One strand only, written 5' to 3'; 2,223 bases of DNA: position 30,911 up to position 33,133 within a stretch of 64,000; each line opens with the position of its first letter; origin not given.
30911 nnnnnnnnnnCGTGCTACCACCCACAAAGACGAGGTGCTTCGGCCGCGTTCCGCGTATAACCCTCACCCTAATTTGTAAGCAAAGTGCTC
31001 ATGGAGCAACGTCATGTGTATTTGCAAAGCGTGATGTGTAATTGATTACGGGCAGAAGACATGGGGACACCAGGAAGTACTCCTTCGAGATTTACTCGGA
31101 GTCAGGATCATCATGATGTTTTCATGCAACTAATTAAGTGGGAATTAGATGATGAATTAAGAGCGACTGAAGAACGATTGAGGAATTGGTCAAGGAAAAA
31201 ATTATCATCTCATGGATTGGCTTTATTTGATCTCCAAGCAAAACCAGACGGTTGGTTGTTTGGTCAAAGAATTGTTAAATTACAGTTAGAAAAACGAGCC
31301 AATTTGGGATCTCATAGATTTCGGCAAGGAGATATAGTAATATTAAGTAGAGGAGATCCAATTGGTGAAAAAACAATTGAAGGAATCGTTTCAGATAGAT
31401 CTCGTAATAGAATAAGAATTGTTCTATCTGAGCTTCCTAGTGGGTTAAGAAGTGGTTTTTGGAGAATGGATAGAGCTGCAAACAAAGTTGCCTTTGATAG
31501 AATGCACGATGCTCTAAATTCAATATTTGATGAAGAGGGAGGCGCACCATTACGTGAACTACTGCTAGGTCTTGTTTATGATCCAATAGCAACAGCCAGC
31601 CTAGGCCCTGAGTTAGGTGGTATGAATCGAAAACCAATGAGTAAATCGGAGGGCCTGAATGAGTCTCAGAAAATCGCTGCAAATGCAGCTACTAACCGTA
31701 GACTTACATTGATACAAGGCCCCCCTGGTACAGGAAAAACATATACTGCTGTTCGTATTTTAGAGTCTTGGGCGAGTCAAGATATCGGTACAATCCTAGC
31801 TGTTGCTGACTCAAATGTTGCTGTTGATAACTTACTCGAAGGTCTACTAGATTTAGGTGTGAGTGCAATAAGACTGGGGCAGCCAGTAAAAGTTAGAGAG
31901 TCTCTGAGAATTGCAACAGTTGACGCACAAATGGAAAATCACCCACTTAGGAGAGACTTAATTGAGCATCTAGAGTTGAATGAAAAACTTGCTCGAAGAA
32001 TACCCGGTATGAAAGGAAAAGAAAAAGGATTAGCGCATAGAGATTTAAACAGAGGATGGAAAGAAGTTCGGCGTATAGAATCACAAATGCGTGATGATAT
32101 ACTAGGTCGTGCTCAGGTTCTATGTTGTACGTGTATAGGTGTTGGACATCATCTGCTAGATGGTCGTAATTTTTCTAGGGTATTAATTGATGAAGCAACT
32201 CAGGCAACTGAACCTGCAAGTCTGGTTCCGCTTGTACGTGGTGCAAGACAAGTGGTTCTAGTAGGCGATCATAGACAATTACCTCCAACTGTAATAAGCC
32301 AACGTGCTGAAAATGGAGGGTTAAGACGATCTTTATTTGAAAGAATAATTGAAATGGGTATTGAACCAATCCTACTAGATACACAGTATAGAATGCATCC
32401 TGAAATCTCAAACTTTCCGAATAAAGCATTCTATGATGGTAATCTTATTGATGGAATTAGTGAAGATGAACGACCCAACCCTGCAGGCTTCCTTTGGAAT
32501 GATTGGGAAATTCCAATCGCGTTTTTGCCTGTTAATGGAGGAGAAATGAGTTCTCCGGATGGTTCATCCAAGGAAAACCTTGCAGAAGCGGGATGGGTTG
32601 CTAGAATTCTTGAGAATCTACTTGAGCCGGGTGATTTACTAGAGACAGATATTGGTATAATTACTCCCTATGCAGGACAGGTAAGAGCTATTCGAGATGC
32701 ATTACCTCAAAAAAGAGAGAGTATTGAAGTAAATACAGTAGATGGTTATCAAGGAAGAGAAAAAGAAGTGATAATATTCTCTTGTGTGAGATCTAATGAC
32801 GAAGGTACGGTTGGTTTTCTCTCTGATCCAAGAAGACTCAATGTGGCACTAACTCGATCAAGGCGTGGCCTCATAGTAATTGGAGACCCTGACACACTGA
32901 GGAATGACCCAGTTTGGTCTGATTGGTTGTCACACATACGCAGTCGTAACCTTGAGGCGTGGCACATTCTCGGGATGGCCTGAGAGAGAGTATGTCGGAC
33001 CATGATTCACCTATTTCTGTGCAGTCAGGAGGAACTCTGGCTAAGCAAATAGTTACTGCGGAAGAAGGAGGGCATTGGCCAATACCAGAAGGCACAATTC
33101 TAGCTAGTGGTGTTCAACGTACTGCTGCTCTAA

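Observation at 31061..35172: Operon coupling an IGHMBP2/Upf1-like SF1B helicase to an RDD membrane protein, short YrdC/TsaC and MetAP2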

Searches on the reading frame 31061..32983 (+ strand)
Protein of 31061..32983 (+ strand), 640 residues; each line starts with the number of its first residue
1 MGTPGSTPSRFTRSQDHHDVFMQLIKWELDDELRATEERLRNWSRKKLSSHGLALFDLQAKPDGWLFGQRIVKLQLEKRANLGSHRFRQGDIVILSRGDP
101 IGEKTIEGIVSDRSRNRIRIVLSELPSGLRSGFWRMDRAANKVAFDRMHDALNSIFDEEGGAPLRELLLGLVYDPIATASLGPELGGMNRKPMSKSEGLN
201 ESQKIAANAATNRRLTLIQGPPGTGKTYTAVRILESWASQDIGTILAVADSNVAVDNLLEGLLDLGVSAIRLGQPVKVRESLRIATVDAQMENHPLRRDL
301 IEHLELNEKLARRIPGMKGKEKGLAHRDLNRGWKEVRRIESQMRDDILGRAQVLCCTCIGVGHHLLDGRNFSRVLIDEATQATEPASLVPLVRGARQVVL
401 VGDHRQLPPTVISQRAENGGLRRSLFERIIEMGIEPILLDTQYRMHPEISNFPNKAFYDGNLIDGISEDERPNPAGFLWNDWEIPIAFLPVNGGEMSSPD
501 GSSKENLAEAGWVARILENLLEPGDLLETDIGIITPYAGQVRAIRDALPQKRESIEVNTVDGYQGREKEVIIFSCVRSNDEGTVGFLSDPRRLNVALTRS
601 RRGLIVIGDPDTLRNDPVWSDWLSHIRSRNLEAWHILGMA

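Call 3: search_protein_families(library=pfam, proteins=[window:31061-32983:+], max_evalue=0.01)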
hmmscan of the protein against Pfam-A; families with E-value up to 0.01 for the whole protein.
window:31061-32983:+ (640 aa): 14 families
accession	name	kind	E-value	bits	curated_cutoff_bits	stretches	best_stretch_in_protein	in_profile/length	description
PF13087.12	AAA_12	-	2.3e-63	213.8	27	1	421-610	1-194/195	AAA domain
PF13086.12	AAA_11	-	1.9e-50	172.5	27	1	199-414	2-257/257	AAA domain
PF13604.12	AAA_30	-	9.7e-13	48.7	27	1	199-261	2-65/191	AAA domain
PF13245.12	AAA_19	-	1.1e-10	42.2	25.1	1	203-409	1-131/134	AAA domain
PF21138.3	SMUBP-2_HCS1_1B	-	1.9e-09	37.8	27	1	22-124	5-111/129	Helicase SMUBP-2/HCS1, 1B domain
PF01443.25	Viral_helicase1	-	4.9e-07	30.2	21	0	553-607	175-227/228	Viral superfamily 1 RNA helicase core domain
PF05970.20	PIF1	-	0.00028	21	25.9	0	208-262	11-70/223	PIF1-like helicase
PF02562.22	PhoH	-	0.00028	20.9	27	1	199-232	5-38/205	PhoH-like protein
PF13191.12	AAA_16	-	0.00091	20.2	32.6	1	209-306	19-126/167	AAA ATPase domain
PF04851.21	ResIII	-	0.00092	19.6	22.5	1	203-257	8-68/164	Type III restriction enzyme, res subunit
PF13401.12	AAA_22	-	0.0012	19.6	27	0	212-263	4-55/130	AAA domain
PF09848.15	SLFN-g3_helicase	-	0.0027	17.5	24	0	214-241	2-26/354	Schlafen group 3, DNA/RNA helicase domain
PF20720.3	nSTAND3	-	0.0035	17.5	27.2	1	204-247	8-50/155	Novel STAND NTPase 3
PF05729.18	NACHT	-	0.0067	16.7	26.7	0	214-241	1-28/167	NACHT domain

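Call 4: search_protein_families(library=ncbifam, proteins=[window:31061-32983:+], max_evalue=0.01)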
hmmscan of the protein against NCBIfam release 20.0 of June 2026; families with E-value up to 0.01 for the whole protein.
window:31061-32983:+ (640 aa): 7 families
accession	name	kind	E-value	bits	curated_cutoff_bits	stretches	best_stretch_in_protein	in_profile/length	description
TIGR00376.1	TIGR00376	hypoth_equivalog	6.4e-118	394.9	348.9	2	326-629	321-630/639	IGHMBP2 family helicase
NF040671.1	PLuB_AAA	exception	4.4e-63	213.2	999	3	419-627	1031-1249/1256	PLuB system helicase-like protein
NF058533.1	antiphage_ProA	equivalog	1.3e-17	62.6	1500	1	369-607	1302-1557/1903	anti-phage protein ProA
TIGR01447.1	recD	equivalog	5.1e-10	38.6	310.15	1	200-240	150-190/597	exodeoxyribonuclease V subunit alpha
NF042953.1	Hhe_antiphage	equivalog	4.3e-09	34.3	2000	1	365-546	1275-1449/1797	DUF4011 domain-containing anti-phage protein Hhe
TIGR01448.2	helicase_RecD2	equivalog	2.4e-07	29.3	500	1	199-242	317-360/713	SF1B family DNA helicase RecD2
NF008127.0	PRK10875.1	equivalog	4.1e-05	22.3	671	1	200-236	158-194/619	exodeoxyribonuclease V subunit alpha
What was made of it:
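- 31061..32983 (+): Stand-alone Upf1-like SF1B helicase of 640 aa. It has an N-terminal stalk plus 1B beta-barrel and RecA domains 1A and 2A. It has no CH, R3H or AN1 domain and no nuclease. Pfam and NCBIfam matches (calls 3, 4).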

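Call 10: find_homologous_proteins(query=window:31061-32983:+, max_evalue=1e-10)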
Query window:31061-32983:+ (640 aa): 5405 proteins with E <= 1e-10 among 8000 candidates; the best 120 are listed.
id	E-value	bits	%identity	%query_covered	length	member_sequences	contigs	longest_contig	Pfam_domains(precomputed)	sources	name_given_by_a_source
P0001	0.0e+0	1336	91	100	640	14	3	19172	PF13087.13,PF13086.13,PF01443.25,PF13604.13,PF13245.13,PF21138.4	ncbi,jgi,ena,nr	ncbi:MAG: hypothetical protein CL512_03775 [Actinobacteria bacterium]|nr:hypothetical protein [Actin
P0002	0.0e+0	1222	82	100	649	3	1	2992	PF13087.13,PF13086.13,PF01443.25,PF13604.13,PF13245.13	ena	-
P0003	0.0e+0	1221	82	100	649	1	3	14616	PF13087.13,PF13086.13,PF01443.25,PF13604.13,PF13245.13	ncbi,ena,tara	tara:strand:- start:3230 stop:5179 length:1950 start_codon:yes stop_codon:yes gene_type:complete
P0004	0.0e+0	1221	82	100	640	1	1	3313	PF13087.13,PF13086.13,PF01443.25,PF13604.13,PF13245.13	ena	-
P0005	0.0e+0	1221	82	100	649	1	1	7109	PF13087.13,PF13086.13,PF01443.25,PF13604.13,PF13245.13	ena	-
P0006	0.0e+0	1220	82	100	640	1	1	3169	PF13087.13,PF13086.13,PF01443.25,PF13604.13,PF13245.13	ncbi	-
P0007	0.0e+0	1220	82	100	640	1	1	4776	PF13087.13,PF13086.13,PF01443.25,PF13604.13,PF13245.13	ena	-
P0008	0.0e+0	1220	82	100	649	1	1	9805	PF13087.13,PF13086.13,PF01443.25,PF13604.13,PF13245.13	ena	-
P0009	0.0e+0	1220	82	100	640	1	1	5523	PF13087.13,PF13086.13,PF01443.25,PF13604.13,PF13245.13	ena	-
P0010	0.0e+0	1220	82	100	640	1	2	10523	PF13087.13,PF13086.13,PF01443.25,PF13604.13,PF13245.13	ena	-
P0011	0.0e+0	1219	82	100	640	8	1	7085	PF13087.13,PF13086.13,PF01443.25,PF13604.13,PF13245.13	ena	-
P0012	0.0e+0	1219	82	100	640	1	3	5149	PF13087.13,PF13086.13,PF01443.25,PF13604.13,PF13245.13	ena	-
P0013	0.0e+0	1219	82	100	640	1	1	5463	PF13087.13,PF13086.13,PF01443.25,PF13604.13,PF13245.13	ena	-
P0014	0.0e+0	1219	82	100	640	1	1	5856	PF13087.13,PF13086.13,PF01443.25,PF13604.13,PF13245.13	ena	-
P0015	0.0e+0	1219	82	100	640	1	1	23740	PF13087.13,PF13086.13,PF01443.25,PF13604.13,PF13245.13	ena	-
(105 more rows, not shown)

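Call 13: find_related_loci(query=window:31061-32983:+, collection=genome_contigs, flank=6000)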
Query window:31061-32983:+ (640 aa) in genome_contigs; peptide patterns used: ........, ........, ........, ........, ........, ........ (x = any residue, [..] = any of these).
65 stretches matched a pattern; 28 encode a relative of the query (tblastn E <= 1e-3); 28 distinct loci.
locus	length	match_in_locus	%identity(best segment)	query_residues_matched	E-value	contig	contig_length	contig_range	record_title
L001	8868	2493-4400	82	5-640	0e+0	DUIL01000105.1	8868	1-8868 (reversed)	MAG TPA_asm: Candidatus Thalassarchaeaceae archaeon isolate UBA12570 contig_107947, whole genome shotgun sequence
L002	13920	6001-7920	82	1-640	0e+0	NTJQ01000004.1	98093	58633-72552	MAG: Marine Group II euryarchaeote MED-G37 EUII-MED-G37-C4, whole genome shotgun sequence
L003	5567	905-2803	73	8-640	0e+0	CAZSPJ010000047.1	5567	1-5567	MAG TPA_asm: uncultured Candidatus Poseidoniales archaeon isolate binchicken_co267_197 genome assembly, contig: NODE_123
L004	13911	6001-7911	73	4-640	0e+0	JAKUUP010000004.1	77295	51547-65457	MAG: Candidatus Thalassarchaeum betae isolate ALOHA_A2.5_136 A2.5-Thalassarchaeum-6_4, whole genome shotgun sequence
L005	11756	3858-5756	73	8-640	0e+0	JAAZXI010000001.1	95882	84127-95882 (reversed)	MAG: Methanobacteriota archaeon isolate bin122s NODE_1_length_95882_cov_6.583458, whole genome shotgun sequence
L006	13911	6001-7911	72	4-640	0e+0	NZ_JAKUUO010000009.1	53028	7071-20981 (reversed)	MAG: Candidatus Thalassarchaeum betae isolate ALOHA_A2.5_135 A2.5-Thalassarchaeum-4_9, whole genome shotgun sequence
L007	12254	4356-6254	72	8-640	0e+0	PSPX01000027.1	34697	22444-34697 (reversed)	MAG: Methanobacteriota archaeon isolate Guaymas_22 scaffold_2750, whole genome shotgun sequence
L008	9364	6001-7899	73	8-640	0e+0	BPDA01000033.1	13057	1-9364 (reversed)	MAG: Euryarchaeota archaeon CM1_200m.P32 DNA, sequence33, whole genome shotgun sequence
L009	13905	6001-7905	72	7-640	0e+0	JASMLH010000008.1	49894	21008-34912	MAG: Candidatus Thalassarchaeaceae archaeon isolate Arabian9_MAG_35 NODE_8_length_49894_cov_5.883132, whole genome shotg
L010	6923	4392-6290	72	8-640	0e+0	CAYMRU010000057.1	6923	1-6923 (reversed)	MAG TPA_asm: uncultured Candidatus Poseidoniales archaeon isolate SRP077602_co11_569 genome assembly, contig: NODE_14605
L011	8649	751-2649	72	8-640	0e+0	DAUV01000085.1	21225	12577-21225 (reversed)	MAG TPA_asm: Euryarchaeota archaeon UBA623 UBA623_contig_1482, whole genome shotgun sequence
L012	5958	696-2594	72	8-640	0e+0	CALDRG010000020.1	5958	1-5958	MAG TPA_asm: uncultured euryarchaeote isolate ERR599125_bin.45_CONCOCT_v1.1_MAG genome assembly, contig: ERZ841701.3508,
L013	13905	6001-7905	72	7-640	0e+0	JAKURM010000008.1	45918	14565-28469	MAG: Candidatus Thalassarchaeum sp. isolate ALOHA_A2.5_55 A2.5-MGIIb-O3-3_8, whole genome shotgun sequence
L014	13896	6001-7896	71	10-640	0e+0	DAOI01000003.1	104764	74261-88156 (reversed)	MAG TPA_asm: Euryarchaeota archaeon UBA463 UBA463_contig_18735, whole genome shotgun sequence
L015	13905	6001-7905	71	6-640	0e+0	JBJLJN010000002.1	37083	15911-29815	MAG: Candidatus Thalassarchaeum sp. isolate LRMED-030 Thalassarchaeum-LRMED-030-C1513, whole genome shotgun sequence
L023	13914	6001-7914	64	10-639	0e+0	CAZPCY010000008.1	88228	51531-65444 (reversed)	MAG TPA_asm: uncultured Candidatus Poseidoniales archaeon isolate SRP077602_co3_203 genome assembly, contig: NODE_137_le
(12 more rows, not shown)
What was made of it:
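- Checked: The closest proteins are named Thalassarchaeaceae or Thalassarchaeum (calls 10, 13).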

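Call 21: search_solved_structures(query=window:31061-32983:+, max_evalue=1e-10)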
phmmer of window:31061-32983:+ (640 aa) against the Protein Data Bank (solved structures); distinct sequences matched with E-value up to 1e-10: 24.
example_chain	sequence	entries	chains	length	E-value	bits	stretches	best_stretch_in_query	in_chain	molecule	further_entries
6ej5_A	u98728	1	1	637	1.8e-92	314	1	134-629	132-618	Regulator of nonsense transcripts 1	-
2gjk_A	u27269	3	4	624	1.9e-92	314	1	134-629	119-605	Regulator of nonsense transcripts 1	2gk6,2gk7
2xzo_A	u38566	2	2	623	2e-92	313.9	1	134-629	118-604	REGULATOR OF NONSENSE TRANSCRIPTS 1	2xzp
9qwn_A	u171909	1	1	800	2e-92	313.9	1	134-629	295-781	Isoform 2 of Regulator of nonsense transcripts 1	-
2wjv_A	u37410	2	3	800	4.3e-92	312.8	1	134-629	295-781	REGULATOR OF NONSENSE TRANSCRIPTS 1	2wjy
8rd3_A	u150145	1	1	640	2.8e-91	310.1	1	142-629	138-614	ATP-dependent helicase NAM7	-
2xzl_A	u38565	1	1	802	5.5e-91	309.1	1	143-629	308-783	ATP-DEPENDENT HELICASE NAM7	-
9qdq_A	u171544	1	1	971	8.9e-91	308.5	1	143-629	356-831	ATP-dependent helicase NAM7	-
4b3g_A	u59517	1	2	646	7.5e-68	232.7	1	23-617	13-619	DNA-BINDING PROTEIN SMUBP-2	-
4b3f_X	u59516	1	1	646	9.9e-68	232.3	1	23-617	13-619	DNA-BINDING PROTEIN SMUBP-2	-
8ftm_A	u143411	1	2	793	3.8e-62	213.9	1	335-629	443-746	5'-3' RNA helicase-like protein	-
8fth_A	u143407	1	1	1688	4.5e-61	210.3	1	335-629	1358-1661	5'-3' RNA helicase-like protein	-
8ftk_A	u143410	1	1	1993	7.1e-61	209.7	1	335-629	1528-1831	5'-3' RNA helicase-like protein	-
5mzn_A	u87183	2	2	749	3.9e-57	197.3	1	192-635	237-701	Helicase SEN1,Helicase SEN1 | Helicase SEN1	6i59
8ram_O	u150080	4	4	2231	6.3e-56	193.3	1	294-635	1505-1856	Helicase SEN1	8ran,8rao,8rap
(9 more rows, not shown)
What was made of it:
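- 31061..32983 (+): PDB sequence search: Upf1 314 bits over residues 134-629, IGHMBP2 232 bits over residues 23-617 (call 21).
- Closest known: IGHMBP2 / SMUBP-2 helicase domain. Same: The sequence alignment is full-length, residues 23-617, and includes the 1B domain (call 21).
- The helicase core is closest to the RNA helicase Upf1 (call 21). Dna2 matches at 176 bits (call 21). The best sequence matches are to the RNA helicases Upf1 and Nam7 (call 21).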

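Call 25: search_protein_families(library=padloc, proteins=[window:31061-32983:+], max_evalue=0.001)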
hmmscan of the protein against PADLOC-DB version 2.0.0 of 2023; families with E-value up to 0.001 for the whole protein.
window:31061-32983:+ (640 aa): 12 families
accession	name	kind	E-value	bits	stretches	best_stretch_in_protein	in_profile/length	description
PDLC03920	MkoA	-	5.2e-92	307.8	1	106-615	532-1081/1112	-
PDLC03921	MkoA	-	7e-70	234.1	2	338-615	1262-1572/1607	-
PDLC03924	MkoC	-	5.2e-36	122.2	1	438-616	772-950/1136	-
PDLC05009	PDC-S37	-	1.7e-16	57.3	2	370-606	937-1193/1550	-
PDLC02895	DpdJ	-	1.5e-11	39.9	1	528-607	368-451/2112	DpdJ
PDLC01734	typeIV_RecD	-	1.6e-07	28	0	373-451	437-510/763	RecD_0_IVD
PDLC04140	mad8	-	2.2e-06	25.4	1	212-335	26-129/314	mads_8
PDLC05065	PDC-S68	-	3.4e-06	23.1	1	370-409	703-744/1221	-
PDLC02194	Hhe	-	5e-06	22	1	360-419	1369-1428/1911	-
PDLC01148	RecD_like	-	5.5e-05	19.6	0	374-451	407-479/719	RecD/Tra ATPase fused to N-terminal HHH domain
PDLC00106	GajB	-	0.00012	18.8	0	221-297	24-99/577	UrvD helicase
PDLC05064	PDC-S68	-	0.00015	17.6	0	200-245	688-732/1273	-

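Call 26: search_protein_representatives(protein=window:31061-32983:+)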
Query: 640 residues. Proteins with E-value up to 0.001 (for the whole library): 50382; up to 1e-10: 28657; up to 1e-30: 7742. The best 150 are listed.
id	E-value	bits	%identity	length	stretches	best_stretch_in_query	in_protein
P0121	4.8e-214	728.9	54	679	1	9-637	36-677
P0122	2.1e-163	561.6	57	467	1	188-637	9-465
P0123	8.8e-148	510.0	46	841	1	11-631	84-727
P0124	3.6e-140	484.9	45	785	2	180-628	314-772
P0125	3.7e-137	474.9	47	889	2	196-615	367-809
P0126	9.1e-133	460.4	43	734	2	11-542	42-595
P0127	2.7e-131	455.5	42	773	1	14-633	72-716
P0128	3.0e-131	455.4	42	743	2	197-630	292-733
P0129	4.5e-128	444.9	47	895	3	198-544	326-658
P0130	2.8e-126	439.0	43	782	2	197-631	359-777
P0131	5.2e-124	431.5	46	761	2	186-631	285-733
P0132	9.1e-123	427.4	41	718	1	21-631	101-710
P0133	7.1e-122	424.5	39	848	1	10-626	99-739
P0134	8.5e-122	424.2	56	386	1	93-466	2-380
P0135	1.3e-121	423.6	41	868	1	16-623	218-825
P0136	8.9e-119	414.2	42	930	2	21-550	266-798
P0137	1.0e-118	414.0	41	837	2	192-630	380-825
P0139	2.2e-116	406.3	43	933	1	22-631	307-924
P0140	1.2e-115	403.9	42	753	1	23-629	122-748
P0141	1.6e-115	403.5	44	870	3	191-430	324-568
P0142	7.6e-115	401.2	40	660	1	21-631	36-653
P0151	1.3e-111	390.5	42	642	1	19-631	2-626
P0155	5.0e-110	385.3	39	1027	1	17-633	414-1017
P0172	4.6e-107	375.5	39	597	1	28-599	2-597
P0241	3.2e-98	346.3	41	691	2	327-631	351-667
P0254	5.7e-97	342.2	41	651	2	338-629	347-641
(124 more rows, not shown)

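Call 27: list_cluster_members(proteins=[P0121, P0123, P0124, P0126, P0127, P0132, P0133, P0140, P0142, P0151])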
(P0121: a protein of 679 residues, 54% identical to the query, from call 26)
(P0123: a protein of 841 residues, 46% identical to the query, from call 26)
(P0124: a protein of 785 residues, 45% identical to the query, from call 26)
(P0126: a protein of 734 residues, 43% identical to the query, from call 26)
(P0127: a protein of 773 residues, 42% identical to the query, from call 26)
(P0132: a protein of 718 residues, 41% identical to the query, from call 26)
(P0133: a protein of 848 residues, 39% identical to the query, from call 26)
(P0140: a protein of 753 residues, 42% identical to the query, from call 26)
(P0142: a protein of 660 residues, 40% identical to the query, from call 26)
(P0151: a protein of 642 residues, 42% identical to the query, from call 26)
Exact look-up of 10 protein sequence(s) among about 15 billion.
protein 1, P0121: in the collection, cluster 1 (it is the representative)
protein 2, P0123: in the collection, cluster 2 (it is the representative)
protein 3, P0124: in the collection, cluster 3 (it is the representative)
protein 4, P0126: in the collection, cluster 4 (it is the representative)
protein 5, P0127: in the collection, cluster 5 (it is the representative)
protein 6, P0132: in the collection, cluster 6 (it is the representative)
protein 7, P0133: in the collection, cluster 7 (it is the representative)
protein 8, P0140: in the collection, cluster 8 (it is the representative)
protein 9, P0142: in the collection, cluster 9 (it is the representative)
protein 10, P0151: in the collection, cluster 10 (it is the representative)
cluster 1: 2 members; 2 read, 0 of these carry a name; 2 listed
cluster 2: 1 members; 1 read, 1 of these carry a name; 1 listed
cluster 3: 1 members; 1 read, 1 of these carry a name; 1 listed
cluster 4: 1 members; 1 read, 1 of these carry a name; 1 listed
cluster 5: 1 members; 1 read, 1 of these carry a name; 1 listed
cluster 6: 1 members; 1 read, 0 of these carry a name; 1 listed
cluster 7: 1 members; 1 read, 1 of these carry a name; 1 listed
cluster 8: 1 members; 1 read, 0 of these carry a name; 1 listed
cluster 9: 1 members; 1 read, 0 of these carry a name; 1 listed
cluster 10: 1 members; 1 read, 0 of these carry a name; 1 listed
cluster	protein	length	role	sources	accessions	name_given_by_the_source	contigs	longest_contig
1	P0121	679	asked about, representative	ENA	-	-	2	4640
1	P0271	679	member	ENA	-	-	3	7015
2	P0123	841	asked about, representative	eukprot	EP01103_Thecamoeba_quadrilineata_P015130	TRINITY_DN4689_c0_g1_i1.p1 TRINITY_DN4689_c0_g1~~TRINITY_DN4689_c0_g1_i1.p1 ORF ...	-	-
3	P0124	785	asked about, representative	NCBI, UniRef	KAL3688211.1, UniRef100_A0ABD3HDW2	hypothetical protein R1sor_014520 [Riccia sorocarpa] | Uncharacterized protein n=1 Tax=Riccia sorocarpa TaxID=122646 RepID=A0ABD3HDW2_9MARC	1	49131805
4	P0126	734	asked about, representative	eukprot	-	TRINITY_DN878_c0_g1_i1.p1 TRINITY_DN878_c0_g1~~TRINITY_DN878_c0_g1_i1.p1 ORF ...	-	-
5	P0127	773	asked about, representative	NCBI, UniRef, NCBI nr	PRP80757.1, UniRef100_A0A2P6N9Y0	hypothetical protein PROFUN_11497 [Planoprotostelium fungivorum] | Helicase ATP-binding domain-containing protein n=1 Tax=Planoprotostelium fungivorum ...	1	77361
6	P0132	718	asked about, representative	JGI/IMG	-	-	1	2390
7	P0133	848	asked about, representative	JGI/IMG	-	AAA domain/SAM domain (Sterile alpha motif)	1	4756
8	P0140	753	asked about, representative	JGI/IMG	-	-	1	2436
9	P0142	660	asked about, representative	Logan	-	-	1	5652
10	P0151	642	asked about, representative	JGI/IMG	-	-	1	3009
